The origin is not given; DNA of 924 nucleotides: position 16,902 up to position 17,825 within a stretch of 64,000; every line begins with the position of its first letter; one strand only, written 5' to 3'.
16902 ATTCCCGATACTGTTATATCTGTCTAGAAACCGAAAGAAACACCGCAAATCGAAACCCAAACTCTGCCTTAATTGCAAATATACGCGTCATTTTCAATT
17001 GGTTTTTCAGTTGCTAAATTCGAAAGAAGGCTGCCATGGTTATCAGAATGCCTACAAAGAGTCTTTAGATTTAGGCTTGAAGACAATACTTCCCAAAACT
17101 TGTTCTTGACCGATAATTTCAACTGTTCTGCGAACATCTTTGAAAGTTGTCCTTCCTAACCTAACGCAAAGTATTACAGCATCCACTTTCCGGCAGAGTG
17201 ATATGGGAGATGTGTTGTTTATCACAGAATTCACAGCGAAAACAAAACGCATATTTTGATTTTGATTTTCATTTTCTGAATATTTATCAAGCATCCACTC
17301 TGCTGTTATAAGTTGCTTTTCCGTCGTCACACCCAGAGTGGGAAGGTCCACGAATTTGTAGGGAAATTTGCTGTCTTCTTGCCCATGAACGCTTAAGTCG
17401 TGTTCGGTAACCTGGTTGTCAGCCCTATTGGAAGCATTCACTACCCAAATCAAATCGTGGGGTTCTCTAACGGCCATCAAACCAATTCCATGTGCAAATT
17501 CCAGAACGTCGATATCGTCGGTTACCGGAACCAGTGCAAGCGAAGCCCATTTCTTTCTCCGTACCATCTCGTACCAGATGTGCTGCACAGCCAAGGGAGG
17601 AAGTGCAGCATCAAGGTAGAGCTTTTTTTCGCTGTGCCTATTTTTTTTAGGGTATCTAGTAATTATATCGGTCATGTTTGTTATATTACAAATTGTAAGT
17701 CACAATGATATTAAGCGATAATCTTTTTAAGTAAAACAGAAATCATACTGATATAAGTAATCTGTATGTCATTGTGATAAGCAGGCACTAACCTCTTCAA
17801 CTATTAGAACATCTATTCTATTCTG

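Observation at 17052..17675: BY-kinase-like protein with no P-loop sitting between the primer GT and the PCP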

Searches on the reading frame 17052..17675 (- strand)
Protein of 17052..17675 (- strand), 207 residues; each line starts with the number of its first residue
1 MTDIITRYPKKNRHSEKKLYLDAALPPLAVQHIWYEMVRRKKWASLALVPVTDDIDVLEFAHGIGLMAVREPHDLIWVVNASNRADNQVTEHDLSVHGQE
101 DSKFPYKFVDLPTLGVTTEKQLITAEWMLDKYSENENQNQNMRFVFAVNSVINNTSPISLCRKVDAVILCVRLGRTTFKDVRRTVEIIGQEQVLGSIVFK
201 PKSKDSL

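Call 3: search_protein_families(library=pfam, proteins=[window:17052-17675:-], max_evalue=0.1)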
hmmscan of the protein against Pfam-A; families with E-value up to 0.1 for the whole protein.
window:17052-17675:- (207 aa): 0 families

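Call 4: search_protein_families(library=ncbifam, proteins=[window:17052-17675:-], max_evalue=0.1)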
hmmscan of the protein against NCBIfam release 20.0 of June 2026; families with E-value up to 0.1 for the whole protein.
window:17052-17675:- (207 aa): 1 family
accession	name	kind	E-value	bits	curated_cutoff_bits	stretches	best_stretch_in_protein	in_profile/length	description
TIGR03018.1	pepcterm_TyrKin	hypoth_equivalog_domain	9.9e-05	21.8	230.65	1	120-197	128-205/207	XrtA-associated tyrosine autokinase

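Call 6: find_homologous_proteins(query=window:17052-17675:-, max_evalue=0.001)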
Query window:17052-17675:- (207 aa): 10 proteins with E <= 0.001 among 210 candidates.
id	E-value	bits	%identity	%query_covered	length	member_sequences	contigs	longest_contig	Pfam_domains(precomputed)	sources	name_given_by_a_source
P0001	3.2e-134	463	100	100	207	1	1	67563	-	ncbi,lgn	-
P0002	2.4e-94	333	73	99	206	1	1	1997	-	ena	-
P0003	7.1e-68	246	55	98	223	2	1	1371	-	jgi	jgi:hypothetical protein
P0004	6.3e-66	240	56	98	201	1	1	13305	-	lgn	-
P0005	7.8e-66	240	53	90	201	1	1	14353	-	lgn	-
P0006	2.2e-65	238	53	95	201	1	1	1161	-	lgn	-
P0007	3.8e-62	228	56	87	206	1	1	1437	-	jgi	jgi:hypothetical protein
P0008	5.5e-59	217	55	87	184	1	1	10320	-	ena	-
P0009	1.4e-51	193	52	89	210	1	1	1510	-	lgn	-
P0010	1.8e-47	180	57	77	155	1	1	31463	-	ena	-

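Call 10: search_solved_structures(query=A1, max_evalue=10, show_alignments=3)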
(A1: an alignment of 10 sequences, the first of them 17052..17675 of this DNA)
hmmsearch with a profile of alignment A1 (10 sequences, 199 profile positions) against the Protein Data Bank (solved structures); distinct sequences matched with E-value up to 10: 1.
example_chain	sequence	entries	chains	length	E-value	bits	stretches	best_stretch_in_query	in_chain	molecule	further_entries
1grx_A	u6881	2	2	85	1.6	11.3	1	89-117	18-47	GLUTAREDOXIN | PROTEIN (GLUTAREDOXIN 1)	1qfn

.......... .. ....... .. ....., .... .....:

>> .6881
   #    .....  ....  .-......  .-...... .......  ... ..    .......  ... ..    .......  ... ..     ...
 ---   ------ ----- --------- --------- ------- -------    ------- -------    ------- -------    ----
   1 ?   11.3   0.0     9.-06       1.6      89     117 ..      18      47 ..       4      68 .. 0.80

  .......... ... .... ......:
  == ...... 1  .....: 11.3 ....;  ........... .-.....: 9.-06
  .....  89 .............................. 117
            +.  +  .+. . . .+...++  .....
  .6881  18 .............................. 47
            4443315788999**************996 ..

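Call 12: find_encoding_contigs(protein=window:17052-17675:-, flank=10000, max_places=4)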
Protein window:17052-17675:- (207 aa): 1 contig read that carries it; 1 place shown.
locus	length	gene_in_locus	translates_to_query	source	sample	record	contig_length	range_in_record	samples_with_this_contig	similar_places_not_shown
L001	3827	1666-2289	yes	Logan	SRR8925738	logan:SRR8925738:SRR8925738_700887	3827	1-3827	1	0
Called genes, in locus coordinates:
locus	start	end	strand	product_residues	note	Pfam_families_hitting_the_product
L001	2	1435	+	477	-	?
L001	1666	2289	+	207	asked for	-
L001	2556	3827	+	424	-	?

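Call 16: predict_structure(alignment_id=A1)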
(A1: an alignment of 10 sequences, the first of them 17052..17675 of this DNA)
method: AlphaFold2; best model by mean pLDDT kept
length: 207 residues; sequences in the alignment: 10
mean_pLDDT: 35.9   pTM: 0.31
mean pLDDT of the five models: 35.9, 35.5, 34.2, 32.4, 32.0
residues with pLDDT >= 90: 0; 70-90: 0; 50-70: 0; < 50: 207
segments of 3 or more residues with pLDDT < 50: 1-207
pLDDT, mean of each block of 10 residues (from residue 1): 34 33 34 37 29 31 30 29 36 38 35 44 47 44 39 30 35 39 33 38 42
secondary structure, 60 per line:
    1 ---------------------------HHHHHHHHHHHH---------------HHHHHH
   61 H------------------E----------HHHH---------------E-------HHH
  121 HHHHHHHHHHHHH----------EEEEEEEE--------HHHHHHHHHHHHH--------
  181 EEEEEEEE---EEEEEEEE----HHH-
elements in order: H28-39 H55-61 H91-94 H118-133 E144-151 H160-172 E181-188 E192-199
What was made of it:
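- Tried and rejected: It failed (pLDDT 36, call 16).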

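Call 18: search_protein_representatives(alignment_id=A1)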
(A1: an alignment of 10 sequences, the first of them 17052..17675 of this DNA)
Query: 10 sequences, 199 profile positions. Proteins with E-value up to 0.001 (for the whole library): 648; up to 1e-10: 160; up to 1e-30: 20. The best 150 are listed.
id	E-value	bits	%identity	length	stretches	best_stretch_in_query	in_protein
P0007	1.4e-95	334.7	-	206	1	2-198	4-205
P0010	2.9e-73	261.9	-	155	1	43-198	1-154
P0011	1.3e-49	184.7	-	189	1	19-195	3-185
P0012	2.5e-48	180.5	-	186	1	18-197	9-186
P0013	2.9e-43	164.0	-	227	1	12-198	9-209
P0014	5.2e-40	153.4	-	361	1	18-194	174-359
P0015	2.7e-39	151.0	-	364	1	14-198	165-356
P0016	3.0e-39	150.9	-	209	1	14-197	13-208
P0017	3.4e-39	150.7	-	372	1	13-197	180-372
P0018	1.0e-37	145.9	-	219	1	23-197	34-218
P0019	6.6e-37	143.2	-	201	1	17-196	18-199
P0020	7.7e-37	143.0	-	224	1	20-196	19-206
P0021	4.7e-35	137.2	-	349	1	10-195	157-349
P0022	1.1e-34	136.0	-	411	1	17-197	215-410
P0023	1.2e-34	135.9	-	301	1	17-194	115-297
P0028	3.9e-31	124.4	-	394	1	20-194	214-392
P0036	2.1e-28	115.5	-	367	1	20-195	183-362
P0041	6.6e-27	110.6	-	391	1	20-196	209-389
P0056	1.7e-20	89.7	-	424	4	134-197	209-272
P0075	2.9e-14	69.3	-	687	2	122-195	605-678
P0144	4.4e-11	58.9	-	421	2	134-197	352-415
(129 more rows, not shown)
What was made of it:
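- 648 cluster representatives at E<=1e-3 (call 18).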

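Call 21: search_protein_families(library=ncbifam, alignment_id=A2, max_evalue=0.01)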
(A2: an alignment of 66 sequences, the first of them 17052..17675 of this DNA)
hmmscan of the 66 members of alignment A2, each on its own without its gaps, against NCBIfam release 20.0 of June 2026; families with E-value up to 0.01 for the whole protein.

A. member 1, window:17052-17675:- (207 aa): 1 family
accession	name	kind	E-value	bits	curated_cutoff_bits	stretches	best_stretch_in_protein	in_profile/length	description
TIGR03018.1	pepcterm_TyrKin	hypoth_equivalog_domain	9.9e-05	21.8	230.65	1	120-197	128-205/207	XrtA-associated tyrosine autokinase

B. families by the number of members that match (of 66 scanned): 3 families
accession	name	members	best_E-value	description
TIGR03018.1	pepcterm_TyrKin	9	3.4e-05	XrtA-associated tyrosine autokinase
NF007787.0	PRK10478.1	1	0.0028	PTS fructose transporter subunit EIIC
NF041546.1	ParA_partition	1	0.0036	ParA family partition ATPase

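Call 22: search_protein_families(library=pfam, alignment_id=A2, max_evalue=0.01)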
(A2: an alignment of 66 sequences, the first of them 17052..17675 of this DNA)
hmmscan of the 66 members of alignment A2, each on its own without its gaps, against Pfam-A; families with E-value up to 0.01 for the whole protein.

A. member 1, window:17052-17675:- (207 aa): 0 families

B. families by the number of members that match (of 66 scanned): 0 families

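Call 23: search_solved_structures(query=A2, max_evalue=10, show_alignments=3)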
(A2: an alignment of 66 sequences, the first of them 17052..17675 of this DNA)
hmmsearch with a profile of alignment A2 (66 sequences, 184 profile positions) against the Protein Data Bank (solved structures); distinct sequences matched with E-value up to 10: 1.
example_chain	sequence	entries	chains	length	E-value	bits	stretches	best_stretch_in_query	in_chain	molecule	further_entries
6u1q_A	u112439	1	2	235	0.0032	20.5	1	55-165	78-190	VpsO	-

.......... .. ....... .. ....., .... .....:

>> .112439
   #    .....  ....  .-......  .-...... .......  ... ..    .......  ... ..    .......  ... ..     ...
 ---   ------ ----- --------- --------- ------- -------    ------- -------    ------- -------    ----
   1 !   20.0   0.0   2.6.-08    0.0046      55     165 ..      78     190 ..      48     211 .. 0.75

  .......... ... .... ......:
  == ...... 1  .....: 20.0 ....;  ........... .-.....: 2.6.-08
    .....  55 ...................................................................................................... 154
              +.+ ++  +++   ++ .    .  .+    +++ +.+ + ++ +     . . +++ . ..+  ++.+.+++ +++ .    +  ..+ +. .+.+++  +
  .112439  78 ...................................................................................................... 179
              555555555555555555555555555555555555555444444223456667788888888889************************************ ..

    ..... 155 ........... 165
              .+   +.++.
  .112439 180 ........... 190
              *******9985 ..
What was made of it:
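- Checked: A 66-sequence family profile hits the VpsO kinase domain, PDB 6u1q, at E 0.003 (call 23).
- VpsO E 0.003 (call 23).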

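Call 24: find_homologous_proteins(query=A2, max_evalue=0.001)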
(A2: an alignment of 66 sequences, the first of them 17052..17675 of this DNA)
Query A2 (66 sequences) (207 aa, profile of the alignment): 41 proteins with E <= 0.001 among 8000 candidates.
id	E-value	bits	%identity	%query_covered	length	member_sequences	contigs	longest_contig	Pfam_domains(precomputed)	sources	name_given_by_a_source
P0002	6.0e-61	223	73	99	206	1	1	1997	-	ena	-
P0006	2.9e-59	218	53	95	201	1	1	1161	-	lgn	-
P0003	4.6e-59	217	55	98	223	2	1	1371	-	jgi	jgi:hypothetical protein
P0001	6.2e-59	217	100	100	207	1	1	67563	-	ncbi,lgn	-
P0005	6.7e-59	217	53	90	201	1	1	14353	-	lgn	-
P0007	1.4e-56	209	56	87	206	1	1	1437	-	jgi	jgi:hypothetical protein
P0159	3.7e-41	159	26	93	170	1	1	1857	-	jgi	jgi:hypothetical protein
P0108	5.3e-39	152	24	83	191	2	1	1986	-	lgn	-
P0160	3.0e-38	149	26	82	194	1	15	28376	-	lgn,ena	-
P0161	1.1e-37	148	24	82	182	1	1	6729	-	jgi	jgi:hypothetical protein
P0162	2.6e-37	146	34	28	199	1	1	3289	-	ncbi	-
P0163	2.8e-37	146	25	85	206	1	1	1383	-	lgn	-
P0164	4.4e-37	146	21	82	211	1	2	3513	-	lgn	-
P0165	7.9e-37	145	21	83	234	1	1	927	-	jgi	jgi:hypothetical protein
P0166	8.6e-37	145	22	93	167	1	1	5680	-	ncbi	-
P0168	1.3e-35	141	23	83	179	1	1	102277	-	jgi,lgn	jgi:hypothetical protein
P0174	1.5e-33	134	25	85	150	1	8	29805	-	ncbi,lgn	-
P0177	1.3e-32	131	19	82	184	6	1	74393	-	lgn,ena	-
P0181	2.0e-30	124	36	17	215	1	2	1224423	-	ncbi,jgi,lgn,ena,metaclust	metaclust:\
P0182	1.0e-29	122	33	28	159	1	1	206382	-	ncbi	ncbi:MAG: hypothetical protein U0359_07275 [Byssovorax sp.]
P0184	6.2e-29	119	22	95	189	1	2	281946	-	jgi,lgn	jgi:hypothetical protein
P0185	2.5e-28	117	22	83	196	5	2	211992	-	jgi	jgi:hypothetical protein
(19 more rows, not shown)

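Call 32: find_homologous_proteins(query=A3, max_evalue=0.001)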
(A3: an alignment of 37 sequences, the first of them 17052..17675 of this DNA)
Query A3 (37 sequences) (207 aa, profile of the alignment): 18 proteins with E <= 0.001 among 8000 candidates.
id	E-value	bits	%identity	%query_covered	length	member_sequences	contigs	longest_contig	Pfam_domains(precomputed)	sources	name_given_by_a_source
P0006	4.4e-71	257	53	95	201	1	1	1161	-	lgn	-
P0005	1.3e-70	255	53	90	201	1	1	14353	-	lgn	-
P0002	6.1e-70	253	73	99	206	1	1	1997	-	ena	-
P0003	6.7e-69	250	55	98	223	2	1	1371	-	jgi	jgi:hypothetical protein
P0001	5.0e-68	247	100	100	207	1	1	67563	-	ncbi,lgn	-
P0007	6.5e-67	243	56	87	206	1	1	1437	-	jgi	jgi:hypothetical protein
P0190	5.7e-62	227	30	84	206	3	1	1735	-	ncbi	-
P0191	7.6e-61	223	30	92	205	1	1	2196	-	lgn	-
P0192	1.9e-59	219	32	84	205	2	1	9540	-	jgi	jgi:hypothetical protein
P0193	6.6e-59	217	31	83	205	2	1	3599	-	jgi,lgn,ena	-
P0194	1.6e-58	216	27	83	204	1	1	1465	-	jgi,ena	-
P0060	1.8e-58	216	27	84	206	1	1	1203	-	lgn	-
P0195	5.7e-56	207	31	93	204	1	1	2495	-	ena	-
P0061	1.3e-44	170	26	91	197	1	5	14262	-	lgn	-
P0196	4.2e-21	94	28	82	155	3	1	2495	-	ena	-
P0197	7.1e-20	90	28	82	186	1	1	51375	-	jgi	jgi:hypothetical protein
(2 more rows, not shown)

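Call 38: predict_structure(alignment_id=A4)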
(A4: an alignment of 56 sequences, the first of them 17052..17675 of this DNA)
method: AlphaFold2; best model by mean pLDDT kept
length: 207 residues; sequences in the alignment: 56
mean_pLDDT: 84.9   pTM: 0.83
mean pLDDT of the five models: 84.9, 84.7, 84.5, 84.6, 84.0
residues with pLDDT >= 90: 127; 70-90: 39; 50-70: 38; < 50: 3
segments of 3 or more residues with pLDDT < 50: none
pLDDT, mean of each block of 10 residues (from residue 1): 57 53 77 90 93 94 92 88 79 59 84 90 94 85 95 96 97 96 98 95 65
secondary structure, 60 per line:
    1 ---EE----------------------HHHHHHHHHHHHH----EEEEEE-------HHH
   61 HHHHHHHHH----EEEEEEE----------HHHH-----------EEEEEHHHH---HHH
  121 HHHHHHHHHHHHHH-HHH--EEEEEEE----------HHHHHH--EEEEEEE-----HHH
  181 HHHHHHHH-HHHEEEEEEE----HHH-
elements in order: H28-40 E45-50 H58-69 E74-80 H91-94 E106-110 H111-114 H118-134 E141-147 H158-163 E166-172 H178-188 E193-199
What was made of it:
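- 17052..17675 (-): BY pseudokinase (207 aa), EcpK-like. BY-kinase fold without Walker A/A'/B or a Tyr tail. AF2 pLDDT 84.9, call 38.
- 17505..17531 (-): Residues 49-57 (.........): the loop after beta-1 where Walker A (GxxxxGK[ST]) sits in BY-kinases. Here it is acidic and has no Gly/Lys/Ser-Thr signature. AF2 secondary structure: E45-50, loop, H58-69 (call 38).
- AF2 model pLDDT 84.9, pTM 0.83 (call 38). The fold is predicted with confidence (call 38).
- Tried and rejected: It was rescued with a 56-sequence alignment (call 38).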

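Call 40: fold_search(model_id=the predicted structure, library=pdb)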
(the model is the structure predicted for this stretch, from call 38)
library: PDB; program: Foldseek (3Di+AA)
matches with E <= 10: 1006; with E <= 0.001: 46
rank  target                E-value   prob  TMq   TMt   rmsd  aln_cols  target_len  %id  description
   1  3la6_I                9.5e-06  1.00  0.62  0.50   6.4       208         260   12  Octameric kinase domain of the E. coli tyrosine kinase Wzc with bound ADP (released 2010-08-25)
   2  3la6_E                1.4e-05  1.00  0.61  0.50   5.8       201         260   13  Octameric kinase domain of the E. coli tyrosine kinase Wzc with bound ADP (released 2010-08-25)
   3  3la6_L                1.6e-05  1.00  0.64  0.52   5.7       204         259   11  Octameric kinase domain of the E. coli tyrosine kinase Wzc with bound ADP (released 2010-08-25)
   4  9r68_I                1.8e-05  1.00  0.59  0.20   5.5       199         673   12  CPS secretion pathway Wza-Wzc_C1 (Conf 2) (released 2026-03-04)
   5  3la6_G                1.9e-05  1.00  0.61  0.50   5.8       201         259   13  Octameric kinase domain of the E. coli tyrosine kinase Wzc with bound ADP (released 2010-08-25)
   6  7nib_B                2.2e-05  1.00  0.56  0.23   7.7       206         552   12  Wzc-K540M-4YE C1 (released 2021-08-25)
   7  3la6_J                2.3e-05  1.00  0.60  0.49   5.9       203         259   14  Octameric kinase domain of the E. coli tyrosine kinase Wzc with bound ADP (released 2010-08-25)
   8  3la6_P                2.3e-05  1.00  0.60  0.50   5.7       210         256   13  Octameric kinase domain of the E. coli tyrosine kinase Wzc with bound ADP (released 2010-08-25)
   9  3la6_O                2.6e-05  1.00  0.62  0.50   6.1       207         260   13  Octameric kinase domain of the E. coli tyrosine kinase Wzc with bound ADP (released 2010-08-25)
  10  9i2q_E                3.0e-05  1.00  0.60  0.27   7.3       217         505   12  Wzc-K540M-3YE MgADP C1 (released 2025-04-30)
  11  9i2q_B                3.0e-05  1.00  0.60  0.25   7.3       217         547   12  Wzc-K540M-3YE MgADP C1 (released 2025-04-30)
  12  9i2q_C                3.0e-05  1.00  0.60  0.25   7.3       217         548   12  Wzc-K540M-3YE MgADP C1 (released 2025-04-30)
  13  9i2q_A                3.0e-05  1.00  0.60  0.22   7.3       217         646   12  Wzc-K540M-3YE MgADP C1 (released 2025-04-30)
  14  3la6_M                3.3e-05  1.00  0.58  0.48   5.9       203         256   13  Octameric kinase domain of the E. coli tyrosine kinase Wzc with bound ADP (released 2010-08-25)
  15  9exo_A                3.5e-05  1.00  0.61  0.21   5.4       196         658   12  Wzc-K540M-2YE MgADP C1 (released 2025-04-23)
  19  3la6_B                4.8e-05  1.00  0.60  0.49   5.7       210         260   13  Octameric kinase domain of the E. coli tyrosine kinase Wzc with bound ADP (released 2010-08-25)
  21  3la6_A                5.1e-05  1.00  0.60  0.49   6.4       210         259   14  Octameric kinase domain of the E. coli tyrosine kinase Wzc with bound ADP (released 2010-08-25)
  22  3la6_F                5.7e-05  1.00  0.59  0.48   5.9       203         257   14  Octameric kinase domain of the E. coli tyrosine kinase Wzc with bound ADP (released 2010-08-25)
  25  3la6_D                6.8e-05  1.00  0.60  0.49   6.0       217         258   14  Octameric kinase domain of the E. coli tyrosine kinase Wzc with bound ADP (released 2010-08-25)
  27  3la6_C                7.3e-05  1.00  0.60  0.49   6.4       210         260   14  Octameric kinase domain of the E. coli tyrosine kinase Wzc with bound ADP (released 2010-08-25)
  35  6u1q_A                1.3e-04  1.00  0.60  0.60   5.6       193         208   13  Crystal Structure of VpsO (VC0937) Kinase domain (released 2020-08-19)
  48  6u1q_B                3.4e-03  1.00  0.63  0.64   5.8       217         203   13  Crystal Structure of VpsO (VC0937) Kinase domain (released 2020-08-19)
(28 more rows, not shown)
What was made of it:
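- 17052..17675 (-): Foldseek top 49 hits all BY-kinases, call 40.
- On Catalytic BY-kinase (Wzc/CapB/Etk type): Foldseek top 49 hits are all BY-kinase domains (call 40).
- The Foldseek PDB top 49 hits are all BY-kinase domains: Wzc 3la6 E 9.5e-6, VpsO, BceF, CapAB, Etk (call 40).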

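Call 43: find_encoding_contigs(protein=P0182, flank=10000, max_places=2)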
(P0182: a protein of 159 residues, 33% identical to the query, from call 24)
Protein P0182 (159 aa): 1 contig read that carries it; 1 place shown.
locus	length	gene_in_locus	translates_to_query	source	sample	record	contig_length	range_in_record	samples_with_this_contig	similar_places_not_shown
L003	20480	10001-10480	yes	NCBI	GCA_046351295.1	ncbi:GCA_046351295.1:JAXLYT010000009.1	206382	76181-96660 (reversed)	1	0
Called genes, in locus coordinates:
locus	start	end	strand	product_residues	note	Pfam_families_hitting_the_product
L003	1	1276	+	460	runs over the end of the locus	PF02397:Bac_transf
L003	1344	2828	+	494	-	PF01943:Polysacc_synt, PF13440:Polysacc_synt_3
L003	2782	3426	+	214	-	PF02563:Poly_export, PF10531:SLBB, PF22461:SLBB_2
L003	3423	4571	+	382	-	PF28089:EpsX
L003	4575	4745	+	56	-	-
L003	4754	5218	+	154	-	PF00072:Response_reg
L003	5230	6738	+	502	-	-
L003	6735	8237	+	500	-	-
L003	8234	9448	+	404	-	PF00535:Glycos_transf_2, PF13641:Glyco_tranf_2_3, PF13632:Glyco_trans_2_3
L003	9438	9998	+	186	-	PF14602:Hexapep_2 (faint), PF00132:Hexapep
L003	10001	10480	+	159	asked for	-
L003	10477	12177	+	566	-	PF00535:Glycos_transf_2, PF10111:Glyco_tranf_2_2 (weak), PF13641:Glyco_tranf_2_3, PF13632:Glyco_trans_2_3 (weak), PF00132:Hexapep (weak)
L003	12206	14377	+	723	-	PF12891:Glyco_hydro_44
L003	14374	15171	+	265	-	PF03808:Glyco_tran_WecG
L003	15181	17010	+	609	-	-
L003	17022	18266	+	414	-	PF03150:CCP_MauG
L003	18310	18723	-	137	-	-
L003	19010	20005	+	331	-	PF02540:NAD_synthase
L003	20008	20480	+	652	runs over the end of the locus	PF13522:GATase_6, PF13537:GATase_7, PF00733:Asn_synthase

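Call 44: find_encoding_contigs(protein=P0181, flank=10000, max_places=2)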
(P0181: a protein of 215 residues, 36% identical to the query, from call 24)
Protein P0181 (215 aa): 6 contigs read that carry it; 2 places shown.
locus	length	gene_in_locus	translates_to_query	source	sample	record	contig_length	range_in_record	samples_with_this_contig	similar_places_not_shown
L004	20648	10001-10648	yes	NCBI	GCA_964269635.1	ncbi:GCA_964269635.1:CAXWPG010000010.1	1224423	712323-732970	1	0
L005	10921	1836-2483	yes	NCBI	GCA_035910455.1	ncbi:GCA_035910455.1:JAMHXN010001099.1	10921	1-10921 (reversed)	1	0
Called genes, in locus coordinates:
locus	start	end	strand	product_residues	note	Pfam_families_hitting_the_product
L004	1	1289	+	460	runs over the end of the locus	PF02397:Bac_transf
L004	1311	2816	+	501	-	PF01943:Polysacc_synt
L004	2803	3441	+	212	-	PF02563:Poly_export, PF10531:SLBB, PF22461:SLBB_2 (weak)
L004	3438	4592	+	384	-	PF28089:EpsX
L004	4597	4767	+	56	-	-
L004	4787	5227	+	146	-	PF00072:Response_reg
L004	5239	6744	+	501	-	-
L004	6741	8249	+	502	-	PF04932:Wzy_C (weak)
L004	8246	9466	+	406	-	PF00535:Glycos_transf_2, PF13641:Glyco_tranf_2_3, PF13632:Glyco_trans_2_3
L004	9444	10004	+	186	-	PF14602:Hexapep_2 (faint), PF00132:Hexapep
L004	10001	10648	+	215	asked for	-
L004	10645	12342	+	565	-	PF00535:Glycos_transf_2, PF10111:Glyco_tranf_2_2 (weak), PF13641:Glyco_tranf_2_3, PF00132:Hexapep (weak)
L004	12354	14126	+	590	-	-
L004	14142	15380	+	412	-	PF03150:CCP_MauG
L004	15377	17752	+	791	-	PF00132:Hexapep (weak)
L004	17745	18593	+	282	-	PF00132:Hexapep (weak), PF14602:Hexapep_2 (weak)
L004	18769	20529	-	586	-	PF18989:DUF5722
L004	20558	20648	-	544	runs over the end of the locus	PF00211:Guanylate_cyc (weak)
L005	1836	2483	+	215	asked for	-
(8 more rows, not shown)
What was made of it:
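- In L003 and L004 it lies about 9 kb from the PHPT (calls 43, 44).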
